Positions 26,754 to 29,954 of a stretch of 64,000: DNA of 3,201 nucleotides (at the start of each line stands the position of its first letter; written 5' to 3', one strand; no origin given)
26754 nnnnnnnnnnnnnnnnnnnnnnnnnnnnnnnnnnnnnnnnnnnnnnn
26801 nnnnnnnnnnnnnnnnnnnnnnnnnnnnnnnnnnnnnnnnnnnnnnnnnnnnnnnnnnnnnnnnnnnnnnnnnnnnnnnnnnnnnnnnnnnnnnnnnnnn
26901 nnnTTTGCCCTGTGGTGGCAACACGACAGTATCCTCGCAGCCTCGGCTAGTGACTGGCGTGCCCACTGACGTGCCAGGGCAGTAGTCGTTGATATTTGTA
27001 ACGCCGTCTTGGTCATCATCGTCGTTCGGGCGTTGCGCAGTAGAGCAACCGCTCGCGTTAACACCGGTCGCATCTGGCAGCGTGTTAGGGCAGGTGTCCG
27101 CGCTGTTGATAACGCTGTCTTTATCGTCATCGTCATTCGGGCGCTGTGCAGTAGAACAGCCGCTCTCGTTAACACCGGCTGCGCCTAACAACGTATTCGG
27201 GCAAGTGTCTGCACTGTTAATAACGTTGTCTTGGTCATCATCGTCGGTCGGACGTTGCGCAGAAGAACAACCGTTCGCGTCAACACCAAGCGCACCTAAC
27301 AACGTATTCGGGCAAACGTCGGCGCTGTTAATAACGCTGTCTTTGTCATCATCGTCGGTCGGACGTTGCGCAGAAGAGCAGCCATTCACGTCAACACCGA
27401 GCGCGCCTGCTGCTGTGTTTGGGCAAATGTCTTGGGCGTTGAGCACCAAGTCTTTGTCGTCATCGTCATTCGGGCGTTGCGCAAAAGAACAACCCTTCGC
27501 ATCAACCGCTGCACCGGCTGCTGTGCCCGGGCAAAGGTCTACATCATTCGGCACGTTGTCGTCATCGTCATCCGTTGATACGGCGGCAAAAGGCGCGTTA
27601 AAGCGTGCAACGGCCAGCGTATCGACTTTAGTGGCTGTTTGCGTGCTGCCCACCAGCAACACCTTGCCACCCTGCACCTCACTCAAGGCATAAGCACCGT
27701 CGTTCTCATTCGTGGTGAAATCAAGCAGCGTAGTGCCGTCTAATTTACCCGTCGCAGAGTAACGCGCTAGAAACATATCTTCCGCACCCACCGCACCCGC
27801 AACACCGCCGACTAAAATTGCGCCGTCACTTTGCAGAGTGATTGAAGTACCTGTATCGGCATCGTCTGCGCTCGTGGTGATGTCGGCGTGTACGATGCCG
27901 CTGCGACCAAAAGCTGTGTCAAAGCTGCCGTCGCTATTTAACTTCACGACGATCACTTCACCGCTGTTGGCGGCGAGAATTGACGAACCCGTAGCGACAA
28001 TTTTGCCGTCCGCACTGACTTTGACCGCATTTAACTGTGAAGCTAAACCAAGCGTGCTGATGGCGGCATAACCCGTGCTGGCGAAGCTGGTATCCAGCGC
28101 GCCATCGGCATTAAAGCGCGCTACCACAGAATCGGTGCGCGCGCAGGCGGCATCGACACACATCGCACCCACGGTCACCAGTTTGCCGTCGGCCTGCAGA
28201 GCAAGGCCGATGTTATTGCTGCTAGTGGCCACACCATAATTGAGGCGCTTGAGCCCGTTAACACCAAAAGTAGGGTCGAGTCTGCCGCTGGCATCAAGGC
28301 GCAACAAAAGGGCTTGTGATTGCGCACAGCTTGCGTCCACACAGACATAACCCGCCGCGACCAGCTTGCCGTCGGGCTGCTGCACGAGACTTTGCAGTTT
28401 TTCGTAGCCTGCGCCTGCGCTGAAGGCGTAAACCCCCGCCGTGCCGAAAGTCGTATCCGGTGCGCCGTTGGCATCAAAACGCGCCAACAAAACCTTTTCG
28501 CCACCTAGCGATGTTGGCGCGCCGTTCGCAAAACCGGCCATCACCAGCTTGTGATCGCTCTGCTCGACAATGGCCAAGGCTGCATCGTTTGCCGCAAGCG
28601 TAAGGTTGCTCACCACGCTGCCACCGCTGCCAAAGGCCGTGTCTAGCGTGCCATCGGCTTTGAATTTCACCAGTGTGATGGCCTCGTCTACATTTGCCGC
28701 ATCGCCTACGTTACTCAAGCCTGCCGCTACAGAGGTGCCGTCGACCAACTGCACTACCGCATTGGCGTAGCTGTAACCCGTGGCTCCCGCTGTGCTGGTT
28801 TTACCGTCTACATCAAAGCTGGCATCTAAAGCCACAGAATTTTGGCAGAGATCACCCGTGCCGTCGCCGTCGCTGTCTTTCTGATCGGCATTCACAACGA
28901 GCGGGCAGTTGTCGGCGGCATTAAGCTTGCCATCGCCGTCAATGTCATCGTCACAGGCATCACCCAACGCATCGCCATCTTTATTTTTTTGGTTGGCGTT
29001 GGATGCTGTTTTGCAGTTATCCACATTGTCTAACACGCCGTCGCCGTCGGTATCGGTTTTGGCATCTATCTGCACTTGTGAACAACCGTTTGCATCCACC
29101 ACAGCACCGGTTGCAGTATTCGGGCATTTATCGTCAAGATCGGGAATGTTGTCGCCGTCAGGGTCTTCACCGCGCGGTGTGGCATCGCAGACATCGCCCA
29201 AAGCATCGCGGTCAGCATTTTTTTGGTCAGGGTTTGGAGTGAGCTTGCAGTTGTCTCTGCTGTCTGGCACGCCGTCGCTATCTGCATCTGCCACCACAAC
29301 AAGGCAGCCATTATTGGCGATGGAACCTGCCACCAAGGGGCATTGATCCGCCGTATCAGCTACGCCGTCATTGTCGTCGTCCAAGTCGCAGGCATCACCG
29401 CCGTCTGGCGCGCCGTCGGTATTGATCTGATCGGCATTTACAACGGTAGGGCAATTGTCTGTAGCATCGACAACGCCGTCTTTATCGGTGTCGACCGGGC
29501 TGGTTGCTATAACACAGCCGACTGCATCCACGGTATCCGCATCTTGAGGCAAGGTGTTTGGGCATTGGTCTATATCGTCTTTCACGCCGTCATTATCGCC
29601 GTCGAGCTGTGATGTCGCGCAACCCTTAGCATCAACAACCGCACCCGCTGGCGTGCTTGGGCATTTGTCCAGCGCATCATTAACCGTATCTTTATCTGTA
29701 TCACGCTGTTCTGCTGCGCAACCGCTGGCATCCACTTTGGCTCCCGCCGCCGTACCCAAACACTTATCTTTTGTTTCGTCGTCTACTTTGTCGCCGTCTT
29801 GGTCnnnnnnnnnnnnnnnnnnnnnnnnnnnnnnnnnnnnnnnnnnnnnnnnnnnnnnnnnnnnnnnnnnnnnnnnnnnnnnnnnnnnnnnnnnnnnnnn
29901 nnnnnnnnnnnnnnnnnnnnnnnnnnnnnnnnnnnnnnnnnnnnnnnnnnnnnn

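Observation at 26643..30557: Giant secreted protein with eukaryote-like thrombospondin type-3 repeats, a delta-60-type repeat block and an uncharacterised N-terminal domain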

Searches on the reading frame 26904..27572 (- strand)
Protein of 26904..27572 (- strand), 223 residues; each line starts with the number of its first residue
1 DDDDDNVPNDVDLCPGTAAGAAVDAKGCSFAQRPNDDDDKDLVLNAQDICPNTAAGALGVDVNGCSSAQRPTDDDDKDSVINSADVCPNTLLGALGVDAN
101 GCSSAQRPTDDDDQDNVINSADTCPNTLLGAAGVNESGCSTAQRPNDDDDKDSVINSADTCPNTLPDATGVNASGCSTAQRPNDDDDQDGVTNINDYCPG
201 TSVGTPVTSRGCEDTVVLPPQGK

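Call 93: search_protein_families(library=pfam, proteins=[window:26904-27572:-], max_evalue=0.1)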
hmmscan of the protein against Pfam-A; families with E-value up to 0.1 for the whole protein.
seq(223 aa): 3 families
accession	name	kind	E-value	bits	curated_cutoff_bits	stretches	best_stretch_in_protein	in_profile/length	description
PF02412.23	TSP_3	-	1.2e-13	51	25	4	35-54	13-32/36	Thrombospondin type 3 repeat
PF13370.11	Fer4_13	-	0.00043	21.3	24.5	0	29-54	30-55/58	4Fe-4S single cluster domain of Ferredoxin I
PF13459.11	Fer4_15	-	0.027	15.6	22.4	0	106-127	41-62/66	4Fe-4S single cluster domain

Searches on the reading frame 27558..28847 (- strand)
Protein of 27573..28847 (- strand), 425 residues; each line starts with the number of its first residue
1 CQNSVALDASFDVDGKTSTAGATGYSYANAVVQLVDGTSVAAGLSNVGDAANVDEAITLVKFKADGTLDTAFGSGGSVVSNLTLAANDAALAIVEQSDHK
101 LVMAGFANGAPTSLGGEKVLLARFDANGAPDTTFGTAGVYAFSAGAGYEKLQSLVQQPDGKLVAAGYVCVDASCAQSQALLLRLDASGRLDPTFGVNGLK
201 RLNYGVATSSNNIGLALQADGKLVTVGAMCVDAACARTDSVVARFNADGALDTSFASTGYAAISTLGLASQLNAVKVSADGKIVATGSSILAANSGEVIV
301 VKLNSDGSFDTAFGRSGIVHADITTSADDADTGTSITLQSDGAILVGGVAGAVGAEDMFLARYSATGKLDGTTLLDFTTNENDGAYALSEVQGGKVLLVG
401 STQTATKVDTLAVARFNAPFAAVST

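Call 9: search_protein_families(library=pfam, proteins=[window:27573-28847:-], max_evalue=10)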
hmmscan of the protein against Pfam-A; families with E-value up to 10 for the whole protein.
seq(425 aa): 2 families
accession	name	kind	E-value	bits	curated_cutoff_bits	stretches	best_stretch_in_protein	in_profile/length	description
PF17164.10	DUF5122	-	1.6e-35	121.5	27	7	279-313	2-36/36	Domain of unknown function (DUF5122) beta-propeller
PF00400.38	WD40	-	0.092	13.8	27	0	271-288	13-30/39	WD domain, G-beta repeat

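Call 43: search_solved_structures(query=window:27573-28847:-, max_evalue=1)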
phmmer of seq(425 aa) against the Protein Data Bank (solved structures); distinct sequences matched with E-value up to 1: 1.
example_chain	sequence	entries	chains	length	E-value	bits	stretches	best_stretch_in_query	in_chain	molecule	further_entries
8sqx_A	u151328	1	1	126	0.93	11.6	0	89-141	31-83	Putative surface anchored protein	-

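Call 55: predict_structure(alignment_id=A4)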
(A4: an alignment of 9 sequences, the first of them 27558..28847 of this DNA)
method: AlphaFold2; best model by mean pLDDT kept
length: 430 residues; sequences in the alignment: 9
mean_pLDDT: 87.9   pTM: 0.90
mean pLDDT of the five models: 87.9, 87.9, 86.9, 86.9, 86.8
residues with pLDDT >= 90: 266; 70-90: 123; 50-70: 28; < 50: 13
segments of 3 or more residues with pLDDT < 50: 111-114, 424-430
pLDDT, mean of each block of 10 residues (from residue 1): 73 86 81 95 84 84 94 92 78 96 87 68 95 92 89 96 96 91 94 95 85 96 97 89 96 96 86 96 96 84 98 95 78 94 93 80 92 81 89 89 78 85 42
secondary structure, 60 per line:
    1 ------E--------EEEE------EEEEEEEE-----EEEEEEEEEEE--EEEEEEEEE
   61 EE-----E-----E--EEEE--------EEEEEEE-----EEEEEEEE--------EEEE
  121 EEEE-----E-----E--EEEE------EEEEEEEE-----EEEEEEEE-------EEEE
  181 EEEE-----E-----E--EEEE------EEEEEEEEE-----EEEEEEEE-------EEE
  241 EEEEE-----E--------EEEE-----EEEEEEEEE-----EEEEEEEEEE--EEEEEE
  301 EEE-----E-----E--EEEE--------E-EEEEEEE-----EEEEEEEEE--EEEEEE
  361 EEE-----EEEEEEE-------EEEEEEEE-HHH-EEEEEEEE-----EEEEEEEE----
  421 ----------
elements in order: E16-19 E26-33 E39-49 E52-62 E77-80 E89-95 E101-108 E117-124 E139-142 E149-156 E162-169 E177-184 E199-202 E209-217 E223-230 E238-245 E260-263 E269-277 E283-292 E295-303 E318-321 E332-338 E344-352 E355-363 E369-375 E383-390 E396-403 E409-416

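Call 60: search_solved_structures(query=A4, max_evalue=1, show_alignments=1)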
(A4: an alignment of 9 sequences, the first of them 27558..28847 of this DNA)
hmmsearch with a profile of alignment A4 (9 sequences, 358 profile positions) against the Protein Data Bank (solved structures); distinct sequences matched with E-value up to 1: 43.
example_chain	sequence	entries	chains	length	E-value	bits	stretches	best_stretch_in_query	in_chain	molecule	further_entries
7qrx_A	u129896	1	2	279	8.1e-10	41.2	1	204-277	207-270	E3 ubiquitin-protein ligase TRIM71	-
9jur_A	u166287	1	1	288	9.2e-10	41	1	204-277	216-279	E3 ubiquitin-protein ligase TRIM71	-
8j72_A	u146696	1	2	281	1.5e-08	37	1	86-276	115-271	E3 ubiquitin-protein ligase TRIM71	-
5yzv_A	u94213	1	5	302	1.5e-08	37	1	208-281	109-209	Probable serine/threonine-protein kinase PkwA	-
7b96_A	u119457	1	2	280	3.8e-08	35.7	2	11-162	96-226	Isoform 2 of Tripartite motif-containing protein 2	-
7qrv_A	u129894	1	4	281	3.9e-08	35.7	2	11-162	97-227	Tripartite motif-containing protein 2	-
7b2r_A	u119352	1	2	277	1.6e-07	33.6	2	11-163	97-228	Tripartite motif-containing protein 2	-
6fpt_A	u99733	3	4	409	8e-06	28.1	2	85-275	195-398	E3 ubiquitin-protein ligase TRIM71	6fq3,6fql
7qrw_A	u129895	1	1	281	9.5e-06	27.8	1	11-162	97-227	Isoform 4 of Tripartite motif-containing protein 3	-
1erj_A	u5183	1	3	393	0.00017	23.7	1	198-337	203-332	TRANSCRIPTIONAL REPRESSOR TUP1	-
3m7h_A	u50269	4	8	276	0.00027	23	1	59-122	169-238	Putidacin L1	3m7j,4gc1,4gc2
4wjs_A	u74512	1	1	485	0.002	20.2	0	191-223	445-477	Rsa4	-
8pv1_Ch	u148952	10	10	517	0.0023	20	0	191-223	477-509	Ribosome assembly protein 4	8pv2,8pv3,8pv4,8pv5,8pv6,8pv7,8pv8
9h2q_B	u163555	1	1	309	0.003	19.6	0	200-317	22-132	Autophagy-related protein 16-1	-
4pdt_A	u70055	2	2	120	0.0087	18.1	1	52-101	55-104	Mannose recognizing lectin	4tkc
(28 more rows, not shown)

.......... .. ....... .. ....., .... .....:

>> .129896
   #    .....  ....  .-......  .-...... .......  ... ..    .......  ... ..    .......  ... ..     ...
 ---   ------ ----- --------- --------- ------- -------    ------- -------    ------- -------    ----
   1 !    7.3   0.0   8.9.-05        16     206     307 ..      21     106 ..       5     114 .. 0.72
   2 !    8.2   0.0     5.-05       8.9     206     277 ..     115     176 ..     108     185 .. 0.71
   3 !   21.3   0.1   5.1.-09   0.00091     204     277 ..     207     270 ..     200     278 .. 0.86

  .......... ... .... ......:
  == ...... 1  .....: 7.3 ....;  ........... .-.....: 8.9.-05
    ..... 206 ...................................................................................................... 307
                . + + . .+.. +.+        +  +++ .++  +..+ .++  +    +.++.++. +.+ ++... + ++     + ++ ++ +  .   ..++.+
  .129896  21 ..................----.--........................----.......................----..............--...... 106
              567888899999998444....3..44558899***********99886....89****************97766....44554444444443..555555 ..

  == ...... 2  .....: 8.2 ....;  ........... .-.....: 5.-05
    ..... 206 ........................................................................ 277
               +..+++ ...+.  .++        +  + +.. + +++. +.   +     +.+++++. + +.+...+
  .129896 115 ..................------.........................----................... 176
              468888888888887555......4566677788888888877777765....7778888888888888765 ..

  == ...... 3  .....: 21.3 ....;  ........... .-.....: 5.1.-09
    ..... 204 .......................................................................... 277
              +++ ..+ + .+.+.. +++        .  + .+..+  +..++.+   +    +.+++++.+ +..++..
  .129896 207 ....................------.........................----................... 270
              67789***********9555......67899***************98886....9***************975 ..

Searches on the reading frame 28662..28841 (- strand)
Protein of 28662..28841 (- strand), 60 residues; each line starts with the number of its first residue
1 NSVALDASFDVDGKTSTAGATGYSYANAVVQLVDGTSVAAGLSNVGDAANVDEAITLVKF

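Call 68: search_solved_structures(query=A5, max_evalue=10, show_alignments=0)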
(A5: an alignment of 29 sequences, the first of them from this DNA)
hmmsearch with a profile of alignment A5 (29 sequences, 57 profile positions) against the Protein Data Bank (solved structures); distinct sequences matched with E-value up to 10: 120 (the best 60 are shown).
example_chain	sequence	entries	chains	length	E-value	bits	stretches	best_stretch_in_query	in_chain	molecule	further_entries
5yzv_A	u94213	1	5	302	2.2e-11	46.7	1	20-44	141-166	Probable serine/threonine-protein kinase PkwA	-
9h2q_B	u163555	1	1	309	2e-06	30.8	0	24-44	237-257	Autophagy-related protein 16-1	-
4wjs_A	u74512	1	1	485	3.8e-06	29.9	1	12-44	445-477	Rsa4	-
8pv1_Ch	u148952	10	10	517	5e-06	29.6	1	12-44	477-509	Ribosome assembly protein 4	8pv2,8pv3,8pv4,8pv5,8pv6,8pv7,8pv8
8fl0_NJ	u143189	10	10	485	6.5e-06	29.2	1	10-44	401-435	Notchless protein homolog 1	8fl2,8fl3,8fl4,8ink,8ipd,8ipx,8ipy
8rl2_CG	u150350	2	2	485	6.9e-06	29.1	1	10-44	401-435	Notchless protein homolog 1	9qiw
5afu_3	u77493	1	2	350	1.6e-05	28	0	18-43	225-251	DYNEIN TAIL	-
1erj_A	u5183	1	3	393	1.7e-05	27.9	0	20-43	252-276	TRANSCRIPTIONAL REPRESSOR TUP1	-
7b96_A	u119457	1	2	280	3.8e-05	26.7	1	9-41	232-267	Isoform 2 of Tripartite motif-containing protein 2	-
7qrv_A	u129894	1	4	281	3.9e-05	26.7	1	9-41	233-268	Tripartite motif-containing protein 2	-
7b2r_A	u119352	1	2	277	0.0001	25.4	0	9-40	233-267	Tripartite motif-containing protein 2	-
7qrx_A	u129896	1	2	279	0.00013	25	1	9-40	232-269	E3 ubiquitin-protein ligase TRIM71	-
9jur_A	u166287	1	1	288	0.00015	24.8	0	9-40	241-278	E3 ubiquitin-protein ligase TRIM71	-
8j72_A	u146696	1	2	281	0.00041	23.4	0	9-40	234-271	E3 ubiquitin-protein ligase TRIM71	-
3m7h_A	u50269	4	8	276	0.00047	23.2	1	9-55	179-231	Putidacin L1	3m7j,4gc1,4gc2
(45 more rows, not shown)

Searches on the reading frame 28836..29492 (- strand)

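Call 93: search_protein_families(library=pfam, proteins=[window:28836-29492:-], max_evalue=0.1)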
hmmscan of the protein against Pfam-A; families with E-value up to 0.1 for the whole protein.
seq(219 aa): 1 family
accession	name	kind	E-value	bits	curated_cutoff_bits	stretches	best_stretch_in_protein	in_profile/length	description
PF02412.23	TSP_3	-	3.6e-37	126.2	25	6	171-204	3-36/36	Thrombospondin type 3 repeat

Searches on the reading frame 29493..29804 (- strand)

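Call 93: search_protein_families(library=pfam, proteins=[window:29493-29804:-], max_evalue=0.1)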
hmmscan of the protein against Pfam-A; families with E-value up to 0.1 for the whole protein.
seq(104 aa): 1 family
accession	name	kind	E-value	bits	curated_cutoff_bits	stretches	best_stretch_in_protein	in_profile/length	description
PF02412.23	TSP_3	-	1.4e-06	28.3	25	2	29-52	12-32/36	Thrombospondin type 3 repeat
